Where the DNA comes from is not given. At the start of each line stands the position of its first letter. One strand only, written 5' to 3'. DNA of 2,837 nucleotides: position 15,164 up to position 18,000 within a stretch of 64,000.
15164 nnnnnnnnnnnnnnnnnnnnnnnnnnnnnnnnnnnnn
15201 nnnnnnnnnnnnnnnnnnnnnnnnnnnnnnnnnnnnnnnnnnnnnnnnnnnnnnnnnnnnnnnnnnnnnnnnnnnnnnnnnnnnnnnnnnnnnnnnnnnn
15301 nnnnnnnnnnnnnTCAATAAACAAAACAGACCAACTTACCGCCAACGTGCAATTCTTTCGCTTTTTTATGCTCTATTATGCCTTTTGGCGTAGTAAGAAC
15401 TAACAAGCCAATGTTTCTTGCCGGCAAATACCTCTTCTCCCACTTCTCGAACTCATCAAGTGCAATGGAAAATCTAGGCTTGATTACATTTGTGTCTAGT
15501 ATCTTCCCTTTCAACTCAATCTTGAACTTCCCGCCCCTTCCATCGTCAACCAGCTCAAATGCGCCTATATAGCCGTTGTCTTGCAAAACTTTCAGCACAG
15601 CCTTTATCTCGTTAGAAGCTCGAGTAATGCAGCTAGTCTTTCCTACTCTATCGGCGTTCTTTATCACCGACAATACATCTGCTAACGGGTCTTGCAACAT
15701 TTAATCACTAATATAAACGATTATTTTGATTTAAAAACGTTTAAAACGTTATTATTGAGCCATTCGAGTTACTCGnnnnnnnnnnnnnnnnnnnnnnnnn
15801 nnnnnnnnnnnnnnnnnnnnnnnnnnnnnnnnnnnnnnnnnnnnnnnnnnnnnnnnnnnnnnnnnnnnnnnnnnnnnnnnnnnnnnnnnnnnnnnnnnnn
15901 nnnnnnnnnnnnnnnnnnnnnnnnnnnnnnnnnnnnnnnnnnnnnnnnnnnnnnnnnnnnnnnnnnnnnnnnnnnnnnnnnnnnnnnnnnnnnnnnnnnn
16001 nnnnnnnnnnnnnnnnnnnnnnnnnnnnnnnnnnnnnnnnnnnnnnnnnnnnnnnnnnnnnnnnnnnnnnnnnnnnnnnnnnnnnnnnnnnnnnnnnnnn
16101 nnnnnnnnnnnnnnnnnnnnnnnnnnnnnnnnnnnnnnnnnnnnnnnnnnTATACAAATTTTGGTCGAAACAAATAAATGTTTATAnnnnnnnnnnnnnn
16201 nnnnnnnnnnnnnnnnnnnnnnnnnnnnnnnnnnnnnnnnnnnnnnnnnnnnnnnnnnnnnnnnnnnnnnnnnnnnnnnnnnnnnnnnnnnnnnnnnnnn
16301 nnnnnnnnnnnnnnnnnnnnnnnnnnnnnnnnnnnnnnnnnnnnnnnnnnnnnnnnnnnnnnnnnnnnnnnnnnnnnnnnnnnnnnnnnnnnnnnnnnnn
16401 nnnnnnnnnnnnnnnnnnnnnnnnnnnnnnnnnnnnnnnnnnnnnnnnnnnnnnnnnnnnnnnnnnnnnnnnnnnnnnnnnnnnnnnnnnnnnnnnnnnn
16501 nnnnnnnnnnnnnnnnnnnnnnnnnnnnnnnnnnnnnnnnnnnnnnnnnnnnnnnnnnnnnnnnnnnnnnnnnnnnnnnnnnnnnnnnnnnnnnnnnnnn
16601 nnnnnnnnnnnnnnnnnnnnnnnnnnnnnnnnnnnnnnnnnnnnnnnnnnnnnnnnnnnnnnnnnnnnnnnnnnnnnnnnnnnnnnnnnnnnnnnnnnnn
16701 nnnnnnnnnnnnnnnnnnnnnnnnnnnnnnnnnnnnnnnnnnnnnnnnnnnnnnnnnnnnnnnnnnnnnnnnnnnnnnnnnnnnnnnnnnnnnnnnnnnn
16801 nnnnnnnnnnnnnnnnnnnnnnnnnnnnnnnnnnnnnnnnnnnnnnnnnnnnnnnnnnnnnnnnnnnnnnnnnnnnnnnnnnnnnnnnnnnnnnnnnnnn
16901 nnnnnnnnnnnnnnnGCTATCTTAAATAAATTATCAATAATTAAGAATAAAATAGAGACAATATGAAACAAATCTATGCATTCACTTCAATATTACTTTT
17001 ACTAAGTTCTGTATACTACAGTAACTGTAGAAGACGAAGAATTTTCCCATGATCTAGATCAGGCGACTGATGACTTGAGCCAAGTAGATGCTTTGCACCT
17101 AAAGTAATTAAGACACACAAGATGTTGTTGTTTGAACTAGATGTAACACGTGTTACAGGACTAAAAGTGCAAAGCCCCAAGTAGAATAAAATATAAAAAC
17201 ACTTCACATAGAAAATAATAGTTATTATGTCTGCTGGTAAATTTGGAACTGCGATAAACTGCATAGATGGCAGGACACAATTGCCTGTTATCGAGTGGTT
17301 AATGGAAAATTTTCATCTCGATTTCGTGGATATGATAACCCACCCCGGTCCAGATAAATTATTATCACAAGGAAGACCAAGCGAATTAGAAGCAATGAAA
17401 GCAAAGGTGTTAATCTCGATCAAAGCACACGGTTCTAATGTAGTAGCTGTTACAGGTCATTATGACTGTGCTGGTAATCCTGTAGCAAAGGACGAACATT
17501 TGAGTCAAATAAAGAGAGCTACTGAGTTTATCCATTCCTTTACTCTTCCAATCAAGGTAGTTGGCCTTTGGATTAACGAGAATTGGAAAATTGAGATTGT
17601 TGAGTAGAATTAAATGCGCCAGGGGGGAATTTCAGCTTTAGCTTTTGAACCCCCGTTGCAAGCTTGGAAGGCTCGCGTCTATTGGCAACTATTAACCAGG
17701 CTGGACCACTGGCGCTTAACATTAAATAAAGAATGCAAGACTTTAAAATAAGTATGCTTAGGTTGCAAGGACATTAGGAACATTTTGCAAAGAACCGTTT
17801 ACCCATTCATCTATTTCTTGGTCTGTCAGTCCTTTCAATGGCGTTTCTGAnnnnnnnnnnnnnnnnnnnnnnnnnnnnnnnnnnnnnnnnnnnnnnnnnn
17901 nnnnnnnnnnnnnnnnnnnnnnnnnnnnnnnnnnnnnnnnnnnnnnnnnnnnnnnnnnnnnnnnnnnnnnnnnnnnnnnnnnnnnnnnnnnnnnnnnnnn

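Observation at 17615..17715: Candidate tRNA-Gly(UCC) carrying two introns at non-canonical positions (D-region and T-loop)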

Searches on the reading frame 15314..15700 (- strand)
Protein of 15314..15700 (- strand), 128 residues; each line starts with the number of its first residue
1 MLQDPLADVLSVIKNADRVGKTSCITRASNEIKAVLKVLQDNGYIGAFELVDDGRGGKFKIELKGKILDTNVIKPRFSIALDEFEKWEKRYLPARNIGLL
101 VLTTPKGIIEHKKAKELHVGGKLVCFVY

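Call 18: find_homologous_proteins(query=window:15314-15700:-, max_evalue=1e-30)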
Query window:15314-15700:- (128 aa): 474 proteins with E <= 1e-30 among 508 candidates; the best 120 are listed.
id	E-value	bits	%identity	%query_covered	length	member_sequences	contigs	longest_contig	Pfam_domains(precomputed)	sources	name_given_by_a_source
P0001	6.7e-78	276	100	100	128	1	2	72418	PF00410.25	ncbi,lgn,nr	ncbi:MAG: 30S ribosomal protein S8 [Candidatus Aenigmarchaeota archaeon]|nr:30S ribosomal protein S8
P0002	9.0e-76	270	97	100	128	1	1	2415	PF00410.25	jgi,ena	-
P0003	2.2e-69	249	88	100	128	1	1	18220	PF00410.25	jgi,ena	-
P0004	2.9e-69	249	84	100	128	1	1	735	PF00410.25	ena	-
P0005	5.9e-69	248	88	100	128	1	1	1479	PF00410.25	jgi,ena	-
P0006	7.7e-68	244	84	100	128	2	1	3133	PF00410.25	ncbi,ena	-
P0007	1.4e-66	240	81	100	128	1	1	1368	PF00410.25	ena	-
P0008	1.9e-66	239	82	100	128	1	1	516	PF00410.25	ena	-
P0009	2.0e-66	239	81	100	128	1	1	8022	PF00410.25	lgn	-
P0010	2.7e-66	239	84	100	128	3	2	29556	PF00410.25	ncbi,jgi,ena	jgi:small subunit ribosomal protein S8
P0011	9.6e-66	237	80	100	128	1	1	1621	PF00410.25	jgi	-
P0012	1.9e-65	236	80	100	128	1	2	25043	PF00410.25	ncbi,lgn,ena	-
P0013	7.1e-65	234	78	100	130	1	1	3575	PF00410.25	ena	-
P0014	3.4e-64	232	78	100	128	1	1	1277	PF00410.25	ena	-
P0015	4.0e-64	232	77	100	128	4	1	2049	PF00410.25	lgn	-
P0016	1.0e-61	224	77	100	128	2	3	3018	PF00410.25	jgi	jgi:small subunit ribosomal protein S8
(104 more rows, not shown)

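Call 19: find_encoding_contigs(protein=P0002, flank=6000, max_places=3)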
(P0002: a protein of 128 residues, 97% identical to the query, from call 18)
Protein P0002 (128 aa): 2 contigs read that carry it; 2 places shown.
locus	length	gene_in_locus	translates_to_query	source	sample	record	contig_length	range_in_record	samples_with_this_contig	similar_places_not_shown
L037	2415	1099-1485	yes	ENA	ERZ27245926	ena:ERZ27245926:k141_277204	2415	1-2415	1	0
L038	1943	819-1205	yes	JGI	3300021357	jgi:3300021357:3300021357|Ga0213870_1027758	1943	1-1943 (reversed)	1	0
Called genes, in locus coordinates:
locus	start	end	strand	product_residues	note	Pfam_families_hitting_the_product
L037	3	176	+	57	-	?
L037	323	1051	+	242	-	PF03116:NQR2_RnfD_RnfE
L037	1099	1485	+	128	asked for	PF00410:Ribosomal_S8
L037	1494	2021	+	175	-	PF00347:Ribosomal_L6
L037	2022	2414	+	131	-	?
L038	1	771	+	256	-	?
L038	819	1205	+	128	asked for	PF00410:Ribosomal_S8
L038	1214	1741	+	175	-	PF00347:Ribosomal_L6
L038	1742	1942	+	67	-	?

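Call 20: find_encoding_contigs(protein=P0003, flank=6000, max_places=3)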
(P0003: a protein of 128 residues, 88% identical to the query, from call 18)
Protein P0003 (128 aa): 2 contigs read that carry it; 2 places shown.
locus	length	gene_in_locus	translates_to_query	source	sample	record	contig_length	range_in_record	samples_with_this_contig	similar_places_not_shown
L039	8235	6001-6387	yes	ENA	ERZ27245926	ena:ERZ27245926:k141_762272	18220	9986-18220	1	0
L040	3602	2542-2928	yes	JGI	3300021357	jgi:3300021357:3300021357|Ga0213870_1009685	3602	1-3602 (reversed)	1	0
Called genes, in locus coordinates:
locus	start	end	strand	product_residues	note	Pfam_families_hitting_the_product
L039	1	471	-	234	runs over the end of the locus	PF00181:Ribosomal_L2_N, PF03947:Ribosomal_L2_C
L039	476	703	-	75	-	PF00276:Ribosomal_L23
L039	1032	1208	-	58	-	-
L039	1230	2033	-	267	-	PF00573:Ribosomal_L4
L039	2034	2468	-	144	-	-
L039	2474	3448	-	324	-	PF00297:Ribosomal_L3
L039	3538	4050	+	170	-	PF11969:DcpS_C, PF01230:HIT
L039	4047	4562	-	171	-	-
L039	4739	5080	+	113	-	-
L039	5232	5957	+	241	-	PF03116:NQR2_RnfD_RnfE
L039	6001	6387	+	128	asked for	PF00410:Ribosomal_S8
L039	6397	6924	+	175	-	PF00347:Ribosomal_L6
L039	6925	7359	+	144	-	PF00293:NUDIX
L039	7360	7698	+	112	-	PF01655:Ribosomal_L32e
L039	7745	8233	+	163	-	?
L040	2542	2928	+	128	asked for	PF00410:Ribosomal_S8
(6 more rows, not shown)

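Call 21: find_encoding_contigs(protein=P0010, flank=6000, max_places=3)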
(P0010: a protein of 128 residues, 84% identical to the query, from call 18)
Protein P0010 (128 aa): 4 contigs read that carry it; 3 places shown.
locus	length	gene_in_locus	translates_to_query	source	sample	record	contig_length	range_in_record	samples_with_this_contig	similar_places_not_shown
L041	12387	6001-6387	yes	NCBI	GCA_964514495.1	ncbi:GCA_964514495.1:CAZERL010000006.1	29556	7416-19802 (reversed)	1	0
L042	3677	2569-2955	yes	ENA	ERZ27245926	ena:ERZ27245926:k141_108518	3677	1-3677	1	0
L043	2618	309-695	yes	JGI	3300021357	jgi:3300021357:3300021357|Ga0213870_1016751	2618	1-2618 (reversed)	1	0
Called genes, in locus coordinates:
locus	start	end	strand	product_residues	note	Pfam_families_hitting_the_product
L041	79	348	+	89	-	-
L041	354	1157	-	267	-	PF00573:Ribosomal_L4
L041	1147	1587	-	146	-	-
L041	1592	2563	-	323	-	PF00297:Ribosomal_L3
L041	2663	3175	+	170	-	PF11969:DcpS_C (weak), PF01230:HIT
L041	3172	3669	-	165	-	-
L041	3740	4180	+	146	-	-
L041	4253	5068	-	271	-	-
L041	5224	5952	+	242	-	PF03116:NQR2_RnfD_RnfE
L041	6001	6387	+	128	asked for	PF00410:Ribosomal_S8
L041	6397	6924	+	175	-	PF00347:Ribosomal_L6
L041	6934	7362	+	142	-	PF00293:NUDIX, PF14815:NUDIX_4 (weak)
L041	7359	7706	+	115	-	PF01655:Ribosomal_L32e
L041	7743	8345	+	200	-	-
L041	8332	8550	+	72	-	PF26477:DUF8150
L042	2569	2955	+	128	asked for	PF00410:Ribosomal_S8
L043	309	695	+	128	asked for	PF00410:Ribosomal_S8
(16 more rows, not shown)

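Call 22: find_encoding_contigs(protein=P0009, flank=6000, max_places=3)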
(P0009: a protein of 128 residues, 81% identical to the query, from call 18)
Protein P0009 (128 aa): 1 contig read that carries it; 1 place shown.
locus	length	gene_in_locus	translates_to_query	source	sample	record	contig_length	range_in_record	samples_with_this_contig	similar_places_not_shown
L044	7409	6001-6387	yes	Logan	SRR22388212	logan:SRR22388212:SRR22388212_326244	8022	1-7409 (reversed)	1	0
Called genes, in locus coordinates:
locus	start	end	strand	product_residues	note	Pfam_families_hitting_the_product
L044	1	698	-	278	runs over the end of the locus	PF00573:Ribosomal_L4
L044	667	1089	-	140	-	-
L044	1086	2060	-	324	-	PF00297:Ribosomal_L3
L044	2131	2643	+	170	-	PF11969:DcpS_C (weak), PF01230:HIT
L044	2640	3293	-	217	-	-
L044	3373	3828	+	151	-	-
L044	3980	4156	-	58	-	-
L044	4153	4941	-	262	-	-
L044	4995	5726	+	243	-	PF03116:NQR2_RnfD_RnfE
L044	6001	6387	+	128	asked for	PF00410:Ribosomal_S8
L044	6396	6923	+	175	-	PF00347:Ribosomal_L6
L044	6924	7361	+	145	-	PF00293:NUDIX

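Call 25: find_encoding_contigs(protein=P0006, flank=4000, max_places=2)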
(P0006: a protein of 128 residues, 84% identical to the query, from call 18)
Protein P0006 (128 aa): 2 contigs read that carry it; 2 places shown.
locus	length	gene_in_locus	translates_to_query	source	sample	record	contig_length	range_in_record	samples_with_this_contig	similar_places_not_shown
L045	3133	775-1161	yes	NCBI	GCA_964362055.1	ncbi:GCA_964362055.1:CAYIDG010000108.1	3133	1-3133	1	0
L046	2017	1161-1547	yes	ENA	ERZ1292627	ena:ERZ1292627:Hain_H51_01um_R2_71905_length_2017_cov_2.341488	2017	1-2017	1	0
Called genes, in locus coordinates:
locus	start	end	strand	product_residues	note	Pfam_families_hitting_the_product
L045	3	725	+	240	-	?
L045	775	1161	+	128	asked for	PF00410:Ribosomal_S8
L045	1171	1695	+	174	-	PF00347:Ribosomal_L6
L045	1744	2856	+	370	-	PF00196:GerE (faint), PF02796:HTH_7 (faint), PF06056:Terminase_5 (faint), PF08281:Sigma70_r4_2 (faint), PF13518:HTH_28 (faint), PF13542:HTH_Tnp_ISL3 (faint), PF14528:LAGLIDADG_3 (weak), PF13384:HTH_23 (weak), +6 more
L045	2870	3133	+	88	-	?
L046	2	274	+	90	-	?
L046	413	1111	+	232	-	-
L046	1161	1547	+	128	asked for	PF00410:Ribosomal_S8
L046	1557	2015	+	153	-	?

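Call 26: find_encoding_contigs(protein=P0013, flank=4000, max_places=2)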
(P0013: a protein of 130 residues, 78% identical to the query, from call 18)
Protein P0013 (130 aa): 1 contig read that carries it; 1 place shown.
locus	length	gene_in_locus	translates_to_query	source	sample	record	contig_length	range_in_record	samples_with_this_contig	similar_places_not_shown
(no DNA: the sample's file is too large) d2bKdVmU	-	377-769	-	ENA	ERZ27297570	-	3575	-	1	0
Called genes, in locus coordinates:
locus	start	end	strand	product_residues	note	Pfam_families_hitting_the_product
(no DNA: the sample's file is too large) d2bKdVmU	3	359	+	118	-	?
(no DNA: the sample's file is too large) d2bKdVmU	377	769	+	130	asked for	PF00410:Ribosomal_S8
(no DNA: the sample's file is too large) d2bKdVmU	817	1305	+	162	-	PF00347:Ribosomal_L6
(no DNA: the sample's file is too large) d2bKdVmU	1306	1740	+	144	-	PF00293:NUDIX, PF14815:NUDIX_4 (faint)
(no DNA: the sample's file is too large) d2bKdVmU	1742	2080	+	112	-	PF01655:Ribosomal_L32e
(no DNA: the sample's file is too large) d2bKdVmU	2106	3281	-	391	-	PF23500:DUF7133 (weak), PF22807:TrAA12, PF07995:GSDH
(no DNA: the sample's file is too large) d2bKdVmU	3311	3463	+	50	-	-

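Call 27: find_encoding_contigs(protein=P0016, flank=4000, max_places=3)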
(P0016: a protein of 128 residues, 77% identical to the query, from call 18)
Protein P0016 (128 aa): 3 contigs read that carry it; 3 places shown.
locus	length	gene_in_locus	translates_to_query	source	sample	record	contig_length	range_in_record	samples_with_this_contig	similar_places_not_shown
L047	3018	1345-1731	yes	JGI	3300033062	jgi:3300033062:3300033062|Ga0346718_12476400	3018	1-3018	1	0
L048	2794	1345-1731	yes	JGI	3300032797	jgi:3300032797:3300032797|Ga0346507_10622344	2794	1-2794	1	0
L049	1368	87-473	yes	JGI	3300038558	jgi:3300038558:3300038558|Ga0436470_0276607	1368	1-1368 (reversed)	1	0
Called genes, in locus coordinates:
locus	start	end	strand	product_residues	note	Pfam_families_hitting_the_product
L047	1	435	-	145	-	?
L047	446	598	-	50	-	-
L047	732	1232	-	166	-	-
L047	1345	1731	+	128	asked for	PF00410:Ribosomal_S8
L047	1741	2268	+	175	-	PF00347:Ribosomal_L6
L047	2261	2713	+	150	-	PF00293:NUDIX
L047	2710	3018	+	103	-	?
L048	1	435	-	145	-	?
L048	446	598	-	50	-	-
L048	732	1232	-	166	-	-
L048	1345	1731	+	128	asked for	PF00410:Ribosomal_S8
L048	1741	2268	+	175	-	PF00347:Ribosomal_L6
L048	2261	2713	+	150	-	PF00293:NUDIX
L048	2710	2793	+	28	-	?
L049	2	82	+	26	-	?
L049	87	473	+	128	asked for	PF00410:Ribosomal_S8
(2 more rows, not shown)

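Call 28: find_encoding_contigs(protein=P0001, flank=3000, max_places=3)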
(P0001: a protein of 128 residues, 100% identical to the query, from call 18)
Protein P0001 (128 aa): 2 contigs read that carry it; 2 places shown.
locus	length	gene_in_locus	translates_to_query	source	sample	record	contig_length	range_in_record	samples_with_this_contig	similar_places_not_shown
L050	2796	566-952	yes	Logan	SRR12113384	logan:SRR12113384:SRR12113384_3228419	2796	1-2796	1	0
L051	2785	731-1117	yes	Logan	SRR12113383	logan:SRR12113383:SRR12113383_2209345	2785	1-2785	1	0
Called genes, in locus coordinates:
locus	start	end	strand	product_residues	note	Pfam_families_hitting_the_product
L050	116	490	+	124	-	-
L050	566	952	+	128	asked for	PF00410:Ribosomal_S8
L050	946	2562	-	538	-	-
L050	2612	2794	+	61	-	?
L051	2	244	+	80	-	?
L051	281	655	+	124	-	-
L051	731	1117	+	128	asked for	PF00410:Ribosomal_S8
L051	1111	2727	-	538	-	-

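Call 65: find_encoding_contigs(protein=P0005, flank=3000, max_places=3)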
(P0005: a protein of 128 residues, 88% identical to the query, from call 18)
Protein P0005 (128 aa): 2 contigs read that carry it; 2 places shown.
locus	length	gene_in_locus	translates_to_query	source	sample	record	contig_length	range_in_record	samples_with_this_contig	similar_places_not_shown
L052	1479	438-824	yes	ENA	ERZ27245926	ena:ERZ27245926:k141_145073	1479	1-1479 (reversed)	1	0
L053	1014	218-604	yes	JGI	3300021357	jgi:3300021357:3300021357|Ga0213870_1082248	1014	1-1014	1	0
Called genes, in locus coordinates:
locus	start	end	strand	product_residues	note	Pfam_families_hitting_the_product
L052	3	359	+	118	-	?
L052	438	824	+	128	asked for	PF00410:Ribosomal_S8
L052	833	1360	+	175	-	PF00347:Ribosomal_L6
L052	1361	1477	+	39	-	?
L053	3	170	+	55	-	?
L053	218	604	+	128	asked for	PF00410:Ribosomal_S8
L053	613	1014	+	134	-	?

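Call 66: find_encoding_contigs(protein=P0011, flank=3000, max_places=3)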
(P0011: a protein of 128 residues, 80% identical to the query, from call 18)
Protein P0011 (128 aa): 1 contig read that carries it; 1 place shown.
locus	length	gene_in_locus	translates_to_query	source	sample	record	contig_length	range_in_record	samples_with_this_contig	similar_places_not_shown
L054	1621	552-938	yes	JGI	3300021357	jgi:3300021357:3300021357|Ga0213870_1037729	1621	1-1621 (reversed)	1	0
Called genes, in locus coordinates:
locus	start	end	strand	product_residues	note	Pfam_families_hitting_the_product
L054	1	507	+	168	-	?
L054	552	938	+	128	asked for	PF00410:Ribosomal_S8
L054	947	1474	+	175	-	PF00347:Ribosomal_L6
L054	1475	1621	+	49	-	?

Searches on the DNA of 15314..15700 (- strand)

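Call 67: search_rna_families(sources=[L006, L014, L037, L039, L041, L044, L005, L047, L035], threshold=gathering)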
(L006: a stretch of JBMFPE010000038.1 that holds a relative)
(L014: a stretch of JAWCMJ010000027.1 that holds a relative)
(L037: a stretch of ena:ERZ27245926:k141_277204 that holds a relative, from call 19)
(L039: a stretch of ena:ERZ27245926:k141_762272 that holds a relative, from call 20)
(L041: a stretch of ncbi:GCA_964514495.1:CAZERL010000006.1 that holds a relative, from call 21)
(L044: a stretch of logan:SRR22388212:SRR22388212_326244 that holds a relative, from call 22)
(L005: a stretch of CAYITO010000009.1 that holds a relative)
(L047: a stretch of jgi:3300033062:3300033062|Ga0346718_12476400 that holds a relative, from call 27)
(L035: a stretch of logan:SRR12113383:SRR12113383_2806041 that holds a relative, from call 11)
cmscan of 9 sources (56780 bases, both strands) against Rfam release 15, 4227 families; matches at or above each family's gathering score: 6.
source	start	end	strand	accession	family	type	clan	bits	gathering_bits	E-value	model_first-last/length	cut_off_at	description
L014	5773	5847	-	RF00005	tRNA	Gene; tRNA;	CL00001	61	29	8.4e-11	1-71/71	no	tRNA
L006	2072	2146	-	RF00005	tRNA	Gene; tRNA;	CL00001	59.4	29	2.3e-10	1-71/71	no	tRNA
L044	3886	3978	+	RF00005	tRNA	Gene; tRNA;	CL00001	53.6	29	9.3e-09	1-71/71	no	tRNA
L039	5114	5199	+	RF00005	tRNA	Gene; tRNA;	CL00001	52.6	29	1.7e-08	1-71/71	no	tRNA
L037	235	320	+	RF00005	tRNA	Gene; tRNA;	CL00001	52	29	2.5e-08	1-71/71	no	tRNA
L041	5115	5221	+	RF00005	tRNA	Gene; tRNA;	CL00001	44.1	29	3.8e-06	1-71/71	no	tRNA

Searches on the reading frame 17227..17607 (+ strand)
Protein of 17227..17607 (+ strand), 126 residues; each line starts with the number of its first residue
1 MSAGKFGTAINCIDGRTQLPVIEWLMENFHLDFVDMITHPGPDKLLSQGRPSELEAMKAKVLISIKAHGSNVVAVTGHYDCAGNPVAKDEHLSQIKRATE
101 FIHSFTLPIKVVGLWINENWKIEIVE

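Call 11: find_encoding_contigs(protein=window:17227-17607:+, flank=3000, max_places=6)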
Protein window:17227-17607:+ (126 aa): 1 contig read that carries it; 1 place shown.
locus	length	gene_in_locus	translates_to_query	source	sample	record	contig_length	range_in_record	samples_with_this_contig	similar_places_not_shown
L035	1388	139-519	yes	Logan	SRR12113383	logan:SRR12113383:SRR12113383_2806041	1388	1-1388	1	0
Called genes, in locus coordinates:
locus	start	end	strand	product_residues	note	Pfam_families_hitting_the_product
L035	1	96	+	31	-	?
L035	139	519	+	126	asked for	PF20393:Pro_CA_2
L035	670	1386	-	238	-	?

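Call 45: search_protein_families(library=pfam, proteins=[window:17227-17607:+], max_evalue=0.01)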
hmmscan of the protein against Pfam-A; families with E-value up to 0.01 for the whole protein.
window:17227-17607:+ (126 aa): 1 family
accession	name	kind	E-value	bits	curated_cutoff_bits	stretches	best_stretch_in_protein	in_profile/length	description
PF20393.3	Pro_CA_2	-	3.3e-52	176.4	30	1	4-125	3-124/125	Putative carbonic anhydrase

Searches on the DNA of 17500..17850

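Call 4: search_rna_families(source=window, start=17500, end=17850, threshold=evalue, max_evalue=10, show_alignments=3)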
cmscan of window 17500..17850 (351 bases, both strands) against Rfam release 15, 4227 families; matches with E-value up to 10: 0.
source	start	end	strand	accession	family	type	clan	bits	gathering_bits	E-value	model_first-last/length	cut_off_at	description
